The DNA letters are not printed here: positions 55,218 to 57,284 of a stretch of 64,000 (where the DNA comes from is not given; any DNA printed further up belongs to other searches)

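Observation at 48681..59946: Orphan PhnF-like / PhnM-like / class-III aminotransferase module with amidohydrolase and methyltransferase, peppered by IS-B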

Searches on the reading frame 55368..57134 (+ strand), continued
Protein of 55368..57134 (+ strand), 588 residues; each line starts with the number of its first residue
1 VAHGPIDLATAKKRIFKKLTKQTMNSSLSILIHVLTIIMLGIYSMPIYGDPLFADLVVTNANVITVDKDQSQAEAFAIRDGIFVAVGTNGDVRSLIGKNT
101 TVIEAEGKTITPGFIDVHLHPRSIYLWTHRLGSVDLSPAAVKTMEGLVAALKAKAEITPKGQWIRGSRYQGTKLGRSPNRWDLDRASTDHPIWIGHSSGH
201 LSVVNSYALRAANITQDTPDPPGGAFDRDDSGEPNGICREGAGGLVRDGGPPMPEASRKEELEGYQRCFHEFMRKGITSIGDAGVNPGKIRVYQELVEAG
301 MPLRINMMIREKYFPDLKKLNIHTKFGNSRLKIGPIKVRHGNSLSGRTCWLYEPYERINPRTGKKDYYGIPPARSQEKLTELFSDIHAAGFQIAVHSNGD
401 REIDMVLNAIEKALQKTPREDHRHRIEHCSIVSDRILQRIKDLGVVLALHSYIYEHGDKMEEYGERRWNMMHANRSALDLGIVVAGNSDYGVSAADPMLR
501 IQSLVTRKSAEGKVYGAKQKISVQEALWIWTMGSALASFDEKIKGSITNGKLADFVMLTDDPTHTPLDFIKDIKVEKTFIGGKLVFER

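Call 59: search_protein_families(library=ncbifam, proteins=[L173:2983-3672:+, L172:10001-12091:+, L173:1-1209:+, L172:8737-9519:+], max_evalue=1e-8)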
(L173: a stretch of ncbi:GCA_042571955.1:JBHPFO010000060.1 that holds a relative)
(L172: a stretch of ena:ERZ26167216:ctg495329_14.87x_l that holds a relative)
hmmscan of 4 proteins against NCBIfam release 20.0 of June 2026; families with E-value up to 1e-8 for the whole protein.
L173:2983-3672:+ (229 aa): 20 families
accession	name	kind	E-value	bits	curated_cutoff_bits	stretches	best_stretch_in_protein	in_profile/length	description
TIGR02254.1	YjjG_YfnB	equivalog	1.2e-32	113.2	159.9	1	4-227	2-223/223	YjjG family noncanonical pyrimidine nucleotidase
TIGR02253.1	CTE7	subfamily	2.7e-32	112.3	169.75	1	3-223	2-220/221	TIGR02253 family HAD-type hydrolase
NF008018.0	PRK10748.1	equivalog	4.1e-27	94.9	225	1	2-209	9-217/238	5-amino-6-(5-phospho-D-ribitylamino)uracil phosphatase YigB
TIGR02252.1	DREG-2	subfamily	6.6e-23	81.5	155.2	1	76-196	74-201/203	HAD hydrolase, REG-2-like, family IA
NF006976.0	PRK09449.1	equivalog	8.6e-22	77.7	183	1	4-227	4-222/225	pyrimidine 5'-nucleotidase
TIGR01428.1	HAD_type_II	equivalog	1e-21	77.9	125.4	1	3-204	1-195/197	haloacid dehalogenase type II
NF053830.1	RUBPPhHalo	equivalog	2.9e-20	72.9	330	1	3-226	2-233/234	ribulose-1,5-bisphosphate 5-phosphatase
NF009804.0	PRK13288.1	equivalog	4.2e-20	72.1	218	1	87-228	64-211/215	pyrophosphatase PpaX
TIGR01549.1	HAD-SF-IA-v1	subfamily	2.1e-16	60.7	23.3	1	108-193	65-149/149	HAD-IA family hydrolase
NF009695.0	PRK13222.1-2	equivalog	3.6e-15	56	225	1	88-197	77-191/226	phosphoglycolate phosphatase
NF052576.1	PymNtasePynAStpc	equivalog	6e-15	55.5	350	1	1-228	1-228/229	pyrimidine 5'-nucleotidase PynA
NF009697.0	PRK13222.1-4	equivalog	1.6e-14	53.8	327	1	3-195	7-189/232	phosphoglycolate phosphatase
TIGR01509.1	HAD-SF-IA-v3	subfamily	1.6e-13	51.1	29.4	1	80-182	38-138/154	HAD-IA family hydrolase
TIGR01454.1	AHBA_synth_RP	hypoth_equivalog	1.2e-12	47.9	246.65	1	102-225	72-201/205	AHBA synthesis associated protein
TIGR01662.1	HAD-SF-IIIA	subfamily_domain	6.4e-12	45.8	44.6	0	97-200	17-139/141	HAD-IIIA family hydrolase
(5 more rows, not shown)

L172:10001-12091:+ (696 aa): 63 families (the best 25 are shown)
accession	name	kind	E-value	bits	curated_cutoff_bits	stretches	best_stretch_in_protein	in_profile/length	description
NF049939.1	HyAminethphonNHLyPbfA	equivalog_domain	3.1e-86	289.6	525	1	1-186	44-230/442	(R)-1-hydroxy-2-aminoethylphosphonate ammonia-lyase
NF004755.0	PRK06082.1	equivalog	1e-83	281.3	467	1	2-185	56-239/459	aspartate aminotransferase family protein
NF004426.0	PRK05769.1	equivalog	6.6e-36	124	552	1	4-185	40-231/441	acetyl ornithine aminotransferase family protein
NF006228.0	PRK08360.1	equivalog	2.2e-30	105.7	608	1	6-186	29-215/443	aspartate aminotransferase family protein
NF005993.0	PRK08117.1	subfamily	8.4e-30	103.7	574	1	7-187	32-219/433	aspartate aminotransferase family protein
NF005102.0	PRK06541.1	equivalog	6.5e-29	100.7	574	1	2-192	36-238/460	aspartate aminotransferase family protein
NF004718.0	PRK06062.1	subfamily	2.5e-27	95.5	472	1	3-189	41-231/454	hypothetical protein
NF005683.0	PRK07481.1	subfamily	2.4e-26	92.7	575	1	4-186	32-228/453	hypothetical protein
NF002874.0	PRK03244.1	equivalog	1.1e-25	90.2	457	1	3-146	28-172/399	acetylornithine transaminase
TIGR00707.1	argD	subfamily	5.9e-25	87.9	410.05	1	6-151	15-164/381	acetylornithine/succinylornithine family transaminase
NF006368.0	PRK08593.1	equivalog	2.1e-24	85.9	570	1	5-153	31-183/448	aspartate aminotransferase family protein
NF005685.0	PRK07483.1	equivalog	3.1e-24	85.6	485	1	5-184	17-208/444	aspartate aminotransferase family protein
NF045634.1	LeuMetRace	equivalog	7e-24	84.3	800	1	10-189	33-218/432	leucine/methionine racemase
NF005812.0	PRK07678.1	subfamily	9.6e-24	83.8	488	1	3-187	32-225/451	aminotransferase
NF008570.0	PRK11522.1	equivalog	1e-23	83.7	612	1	12-184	81-245/464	putrescine aminotransferase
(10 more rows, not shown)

L173:1-1209:+ (402 aa): 10 families
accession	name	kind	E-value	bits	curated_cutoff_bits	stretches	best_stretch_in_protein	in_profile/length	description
TIGR01774.1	PFL2-3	subfamily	5.5e-101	339.1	678.2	1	5-399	389-783/786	formate C-acetyltransferase/glycerol dehydratase family glycyl radical enzyme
NF043068.1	glycl_HYPD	equivalog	2.1e-93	313.8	1100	1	5-401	389-783/784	trans-4-hydroxy-L-proline dehydratase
NF007437.0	PRK09983.1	equivalog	1.7e-75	254.6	1109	1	4-399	378-762/765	formate C-acetyltransferase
NF048009.1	SfplDhtHpfGKleb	equivalog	1.3e-72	245.2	1000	1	7-399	419-821/824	(2S)-3-sulfopropanediol dehydratase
NF048011.1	SfplDhtHpsGDes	equivalog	7.2e-72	242.9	1000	1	9-401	424-820/821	(2S)-3-sulfopropanediol dehydratase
TIGR04394.1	choline_CutC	equivalog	5.8e-68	230.2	1050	1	6-399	393-785/789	choline trimethylamine-lyase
NF033718.1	indole_decarb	equivalog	2.6e-64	217.8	1100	2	5-199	447-645/868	indoleacetate decarboxylase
NF033715.1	glycyl_HPDL_Lrg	equivalog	2.1e-54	184.7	1150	2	211-399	712-898/901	4-hydroxyphenylacetate decarboxylase large subunit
TIGR01255.1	pyr_form_ly_1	equivalog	2.4e-31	108.9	994.2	1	39-398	397-739/744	formate C-acetyltransferase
NF038360.1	rad_fix_GrcA3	exception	7.1e-15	54.8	158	1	329-398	4-73/78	autonomous glycyl radical cofactor GrcA3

L172:8737-9519:+ (260 aa): 210 families (the best 25 are shown)
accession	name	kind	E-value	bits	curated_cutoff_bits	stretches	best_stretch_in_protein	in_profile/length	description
NF005472.0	PRK07067.1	equivalog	8.3e-70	235.3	338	1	1-259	2-256/257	L-iditol 2-dehydrogenase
NF005559.1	PRK07231.1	subfamily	8.7e-67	225.2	215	1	3-258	2-248/249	glucose 1-dehydrogenase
TIGR02415.1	23BDH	subfamily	1.7e-62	211.1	304.35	1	6-258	1-252/254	acetoin reductase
NF004198.0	PRK05653.1-3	equivalog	1.8e-62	211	296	1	2-259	4-248/248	3-oxoacyl-ACP reductase FabG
NF004791.0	PRK06138.1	equivalog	2.2e-60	204.1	312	1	1-258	1-250/252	SDR family oxidoreductase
NF009093.0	PRK12429.1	subfamily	9.8e-59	198.7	258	1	1-259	1-258/259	3-hydroxybutyrate dehydrogenase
NF006394.0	PRK08643.1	equivalog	6e-58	196.2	381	1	5-259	3-256/257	(S)-acetoin forming diacetyl reductase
NF009384.0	PRK12743.1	equivalog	6.4e-58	196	264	1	5-258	6-248/258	SDR family oxidoreductase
NF006070.0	PRK08213.1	subfamily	1.4e-56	191.9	279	1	2-257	9-256/259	gluconate 5-dehydrogenase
TIGR01830.1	3oxo_ACP_reduc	equivalog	1.8e-56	191.5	297.75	1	8-257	1-238/239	3-oxoacyl-[acyl-carrier-protein] reductase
NF009466.0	PRK12826.1-2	subfamily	2.7e-56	190.8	222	1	6-259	4-246/248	3-oxoacyl-ACP reductase FabG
TIGR01832.1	kduD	equivalog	5.2e-56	189.9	338.85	1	2-258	2-246/248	2-dehydro-3-deoxy-D-gluconate 5-dehydrogenase KduD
TIGR01963.1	PHB_DH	subfamily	3.9e-55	186.9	307.05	1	6-259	2-254/255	3-hydroxybutyrate dehydrogenase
NF004818.0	PRK06172.1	equivalog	6.4e-55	186.2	336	1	1-258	3-251/253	SDR family oxidoreductase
NF052558.1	MBtsdlDhBudC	equivalog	1.1e-52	179.1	270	1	4-257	2-241/250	meso-2,3-butanediol dehydrogenase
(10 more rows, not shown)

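Call 61: find_encoding_contigs(protein=P0313, flank=7000, max_places=3)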
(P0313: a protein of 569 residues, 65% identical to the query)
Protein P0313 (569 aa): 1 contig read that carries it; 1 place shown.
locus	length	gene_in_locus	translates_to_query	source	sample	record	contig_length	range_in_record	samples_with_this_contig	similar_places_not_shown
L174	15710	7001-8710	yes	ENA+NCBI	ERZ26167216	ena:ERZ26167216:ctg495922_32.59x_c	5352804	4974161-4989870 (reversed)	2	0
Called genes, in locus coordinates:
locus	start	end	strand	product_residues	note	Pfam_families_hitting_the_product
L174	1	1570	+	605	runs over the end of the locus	PF02836:Glyco_hydro_2_C, PF13641:Glyco_tranf_2_3, PF00535:Glycos_transf_2, PF10111:Glyco_tranf_2_2 (weak), PF13632:Glyco_trans_2_3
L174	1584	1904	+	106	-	PF01527:HTH_Tnp_1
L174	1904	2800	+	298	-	PF13276:HTH_21, PF00665:rve, PF13683:rve_3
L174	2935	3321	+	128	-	-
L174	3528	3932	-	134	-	PF00190:Cupin_1 (weak), PF07883:Cupin_2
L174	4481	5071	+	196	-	PF13560:HTH_31 (faint)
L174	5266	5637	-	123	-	PF18480:DUF5615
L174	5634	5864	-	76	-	PF04255:DUF433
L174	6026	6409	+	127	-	PF13610:DDE_Tnp_IS240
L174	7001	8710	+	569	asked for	PF07969:Amidohydro_3, PF01979:Amidohydro_1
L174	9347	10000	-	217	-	PF00069:Pkinase, PF07714:PK_Tyr_Ser-Thr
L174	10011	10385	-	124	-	PF07883:Cupin_2 (weak)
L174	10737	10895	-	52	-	-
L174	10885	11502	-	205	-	PF00239:Resolvase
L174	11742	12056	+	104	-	PF01527:HTH_Tnp_1, PF13542:HTH_Tnp_ISL3, PF13518:HTH_28 (weak)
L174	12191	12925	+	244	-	PF13276:HTH_21, PF00665:rve, PF13683:rve_3, PF13333:rve_2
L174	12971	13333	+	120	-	PF01527:HTH_Tnp_1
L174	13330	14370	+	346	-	PF13384:HTH_23, PF13518:HTH_28, PF13551:HTH_29 (weak), PF13565:HTH_32, PF00665:rve, PF13683:rve_3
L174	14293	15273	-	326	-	PF00497:SBP_bac_3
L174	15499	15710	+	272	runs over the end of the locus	PF00106:adh_short, PF08659:KR, PF13561:adh_short_C2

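Call 62: find_encoding_contigs(protein=P0286, flank=7000, max_places=3)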
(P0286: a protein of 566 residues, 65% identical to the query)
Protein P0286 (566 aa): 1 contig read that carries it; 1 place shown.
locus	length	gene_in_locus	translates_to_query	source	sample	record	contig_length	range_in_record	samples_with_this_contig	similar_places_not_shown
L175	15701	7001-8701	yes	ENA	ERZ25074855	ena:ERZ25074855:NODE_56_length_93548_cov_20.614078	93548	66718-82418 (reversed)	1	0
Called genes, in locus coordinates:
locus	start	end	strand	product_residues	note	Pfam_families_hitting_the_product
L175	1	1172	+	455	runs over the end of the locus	PF00202:Aminotran_3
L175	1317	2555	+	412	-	PF00202:Aminotran_3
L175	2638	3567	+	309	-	PF00285:Citrate_synt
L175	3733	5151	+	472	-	PF00171:Aldedh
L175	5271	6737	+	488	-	PF17408:MCD_N, PF05292:MCD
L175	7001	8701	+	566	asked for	PF07969:Amidohydro_3, PF01979:Amidohydro_1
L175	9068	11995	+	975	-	PF13620:CarboxypepD_reg, PF13715:CarbopepD_reg_2, PF07715:Plug, PF14905:OMP_b-brl_3 (weak)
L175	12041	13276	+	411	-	-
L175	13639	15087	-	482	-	PF13860:FlgD_ig (weak), PF18962:Por_Secre_tail (weak)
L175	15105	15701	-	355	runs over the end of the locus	-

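Call 64: search_protein_families(library=ncbifam, proteins=[L175:1317-2555:+, L175:2638-3567:+, L175:3733-5151:+, L175:5271-6737:+, L175:12041-13276:+], max_evalue=1e-10)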
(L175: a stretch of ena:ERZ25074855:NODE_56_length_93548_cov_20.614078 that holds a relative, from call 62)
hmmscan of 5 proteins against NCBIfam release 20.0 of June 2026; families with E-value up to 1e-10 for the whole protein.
L175:1317-2555:+ (412 aa): 68 families (the best 25 are shown)
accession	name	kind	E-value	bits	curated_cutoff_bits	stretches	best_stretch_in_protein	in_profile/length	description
NF000818.0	PRK00062.1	subfamily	5.8e-104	348.2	398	1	11-407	35-426/429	glutamate-1-semialdehyde 2,1-aminomutase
TIGR00713.1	hemL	equivalog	1.6e-103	346.7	527.3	1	13-406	33-421/423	glutamate-1-semialdehyde 2,1-aminomutase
NF041362.1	GntE_guanitoxin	equivalog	6.7e-90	301.7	525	1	9-397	33-425/426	guanitoxin biosynthesis PLP-dependent transaminase GntE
NF009055.0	PRK12389.1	equivalog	3.3e-87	292.9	637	1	13-406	38-426/431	glutamate-1-semialdehyde 2,1-aminomutase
NF004856.0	PRK06209.1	equivalog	4e-69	233.3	486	1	4-405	34-413/450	glutamate-1-semialdehyde 2,1-aminomutase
NF001864.0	PRK00615.1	equivalog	2.5e-67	227.3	706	1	15-410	40-431/433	glutamate-1-semialdehyde aminotransferase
TIGR00707.1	argD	subfamily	7.3e-54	183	410.05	1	12-349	11-335/381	acetylornithine/succinylornithine family transaminase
NF004426.0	PRK05769.1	equivalog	2.4e-53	181.5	552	1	8-381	34-410/441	acetyl ornithine aminotransferase family protein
NF002874.0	PRK03244.1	equivalog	8.1e-53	179.6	457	1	12-333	27-335/399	acetylornithine transaminase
NF005993.0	PRK08117.1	subfamily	2.9e-52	177.7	574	1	13-408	28-430/433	aspartate aminotransferase family protein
NF005453.0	PRK07046.1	subfamily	3.3e-48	164.4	425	1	8-408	55-451/453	transaminase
NF003468.0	PRK05093.1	subfamily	1.5e-44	152.4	522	1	13-342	26-344/405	acetylornithine/succinyldiaminopimelate transaminase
NF006228.0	PRK08360.1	equivalog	5.8e-44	150.4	608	1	13-400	26-419/443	aspartate aminotransferase family protein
NF006368.0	PRK08593.1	equivalog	4.5e-43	147.5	570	1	12-400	28-424/448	aspartate aminotransferase family protein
TIGR00508.1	bioA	equivalog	4.9e-42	144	405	1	12-402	15-415/419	adenosylmethionine--8-amino-7-oxononanoate transaminase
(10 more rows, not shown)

L175:2638-3567:+ (309 aa): 7 families
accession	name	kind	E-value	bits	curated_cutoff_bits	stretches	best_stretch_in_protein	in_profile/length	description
NF004866.0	PRK06224.1-3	subfamily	2.3e-51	174.5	245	1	10-258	17-252/275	citryl-CoA lyase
NF004869.0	PRK06224.1-6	subfamily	8.1e-49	166.3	212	1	11-259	4-239/263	citryl-CoA lyase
NF004868.0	PRK06224.1-5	subfamily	4.3e-46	157.1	193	1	12-263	6-249/260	citryl-CoA lyase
NF004864.0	PRK06224.1-1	equivalog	3.2e-33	115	261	1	10-288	15-277/278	citryl-CoA lyase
NF004865.0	PRK06224.1-2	equivalog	1.4e-23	83.8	323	1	16-261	15-254/265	citryl-CoA lyase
NF004867.0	PRK06224.1-4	equivalog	1.8e-21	76.4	409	1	20-255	16-239/261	citryl-CoA lyase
TIGR01800.1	cit_synth_II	subfamily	5.4e-11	41.9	421.3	0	20-56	19-55/368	2-methylcitrate synthase/citrate synthase II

L175:3733-5151:+ (472 aa): 7 families
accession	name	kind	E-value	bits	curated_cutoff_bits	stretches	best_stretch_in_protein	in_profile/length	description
NF047625.1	AcylSulfactDhSauS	equivalog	3.5e-144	481.1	600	1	14-471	6-464/464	acylating sulfoacetaldehyde dehydrogenase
NF010378.0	PRK13805.1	equivalog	2.8e-108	362.9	951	1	5-445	7-447/872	bifunctional acetaldehyde-CoA/alcohol dehydrogenase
TIGR02518.1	EutH_ACDH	equivalog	4.9e-90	302.7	620.1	1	14-446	10-440/488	acetaldehyde dehydrogenase (acetylating)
NF011927.0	PRK15398.1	subfamily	4.3e-59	200.4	403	1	14-386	38-402/465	aldehyde dehydrogenase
NF001221.0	PRK00197.1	equivalog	4.9e-16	58.5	289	1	84-274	90-280/418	glutamate-5-semialdehyde dehydrogenase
TIGR00407.1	proA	equivalog_domain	2.3e-15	56.3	317.45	1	85-274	78-267/398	glutamate-5-semialdehyde dehydrogenase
NF006916.0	PRK09407.1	equivalog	7.6e-12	44.6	521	0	109-274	154-319/526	succinic semialdehyde dehydrogenase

L175:5271-6737:+ (488 aa): 0 families

L175:12041-13276:+ (411 aa): 0 families
